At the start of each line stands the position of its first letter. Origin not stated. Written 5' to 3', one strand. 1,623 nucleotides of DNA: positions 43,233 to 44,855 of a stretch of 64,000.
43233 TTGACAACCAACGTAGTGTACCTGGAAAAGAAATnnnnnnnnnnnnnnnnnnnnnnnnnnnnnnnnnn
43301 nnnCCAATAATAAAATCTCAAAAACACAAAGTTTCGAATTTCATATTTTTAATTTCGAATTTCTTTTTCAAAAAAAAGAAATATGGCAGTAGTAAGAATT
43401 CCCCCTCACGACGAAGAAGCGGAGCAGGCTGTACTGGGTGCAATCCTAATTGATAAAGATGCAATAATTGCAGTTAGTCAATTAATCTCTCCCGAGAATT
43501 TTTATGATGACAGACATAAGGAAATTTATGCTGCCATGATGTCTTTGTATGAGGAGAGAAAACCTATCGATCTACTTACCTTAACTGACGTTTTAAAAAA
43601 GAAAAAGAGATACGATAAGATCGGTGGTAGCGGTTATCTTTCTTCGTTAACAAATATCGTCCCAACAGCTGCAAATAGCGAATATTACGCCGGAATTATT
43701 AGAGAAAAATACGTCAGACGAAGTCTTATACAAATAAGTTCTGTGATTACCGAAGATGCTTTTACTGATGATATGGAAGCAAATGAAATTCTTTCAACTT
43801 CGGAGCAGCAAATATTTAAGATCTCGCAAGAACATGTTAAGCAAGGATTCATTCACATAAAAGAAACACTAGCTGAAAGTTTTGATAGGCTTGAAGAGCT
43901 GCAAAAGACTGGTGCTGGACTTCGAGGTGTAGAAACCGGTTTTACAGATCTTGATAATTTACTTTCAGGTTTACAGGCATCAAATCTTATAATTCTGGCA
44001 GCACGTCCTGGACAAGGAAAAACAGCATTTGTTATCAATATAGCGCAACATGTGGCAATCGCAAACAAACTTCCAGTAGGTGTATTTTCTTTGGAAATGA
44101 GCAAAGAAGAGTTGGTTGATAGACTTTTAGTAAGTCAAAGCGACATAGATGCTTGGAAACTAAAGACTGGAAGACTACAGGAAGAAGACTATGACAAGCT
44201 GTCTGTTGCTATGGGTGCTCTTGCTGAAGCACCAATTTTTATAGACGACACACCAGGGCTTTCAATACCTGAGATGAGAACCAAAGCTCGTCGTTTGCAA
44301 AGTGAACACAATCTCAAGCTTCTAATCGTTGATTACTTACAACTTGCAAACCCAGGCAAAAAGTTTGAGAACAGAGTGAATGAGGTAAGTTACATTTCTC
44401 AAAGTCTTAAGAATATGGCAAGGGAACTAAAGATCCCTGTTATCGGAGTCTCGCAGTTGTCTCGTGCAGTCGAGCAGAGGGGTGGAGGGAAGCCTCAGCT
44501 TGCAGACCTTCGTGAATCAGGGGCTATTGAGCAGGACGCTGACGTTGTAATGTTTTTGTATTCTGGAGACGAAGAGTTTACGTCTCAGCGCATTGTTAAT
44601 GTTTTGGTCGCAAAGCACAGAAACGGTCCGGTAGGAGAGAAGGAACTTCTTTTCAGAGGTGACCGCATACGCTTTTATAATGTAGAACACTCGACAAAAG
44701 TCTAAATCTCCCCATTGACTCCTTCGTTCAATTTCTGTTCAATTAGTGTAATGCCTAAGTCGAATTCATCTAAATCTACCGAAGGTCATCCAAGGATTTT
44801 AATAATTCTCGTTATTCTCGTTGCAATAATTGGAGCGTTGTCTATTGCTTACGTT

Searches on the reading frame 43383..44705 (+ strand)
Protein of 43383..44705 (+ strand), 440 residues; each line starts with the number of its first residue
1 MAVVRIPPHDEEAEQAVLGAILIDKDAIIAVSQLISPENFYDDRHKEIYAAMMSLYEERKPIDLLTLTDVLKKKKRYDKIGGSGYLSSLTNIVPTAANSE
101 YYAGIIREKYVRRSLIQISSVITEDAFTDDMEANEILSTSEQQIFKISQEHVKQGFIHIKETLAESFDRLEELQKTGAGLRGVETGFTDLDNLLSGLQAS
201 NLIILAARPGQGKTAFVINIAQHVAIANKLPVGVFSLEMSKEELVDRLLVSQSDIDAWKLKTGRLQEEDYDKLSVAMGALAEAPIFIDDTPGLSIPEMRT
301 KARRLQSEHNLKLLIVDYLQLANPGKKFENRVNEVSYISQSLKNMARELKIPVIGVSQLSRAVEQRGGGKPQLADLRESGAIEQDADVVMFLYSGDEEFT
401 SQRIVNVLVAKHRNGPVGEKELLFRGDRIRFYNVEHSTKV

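Call 66: search_protein_families(library=pfam, proteins=[window:43383-44705:+], max_evalue=0.00001)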
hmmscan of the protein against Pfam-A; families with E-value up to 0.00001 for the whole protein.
window:43383-44705:+ (440 aa): 3 families
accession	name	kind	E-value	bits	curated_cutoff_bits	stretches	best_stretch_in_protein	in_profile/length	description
PF03796.21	DnaB_C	-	8e-98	327.3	27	1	182-433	1-255/255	DnaB-like helicase C terminal domain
PF00772.26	DnaB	-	1.7e-34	118.4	23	1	7-108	2-103/103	DnaB-like helicase N terminal domain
PF13481.12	AAA_25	-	3.3e-13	50.2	27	1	183-359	15-190/195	AAA domain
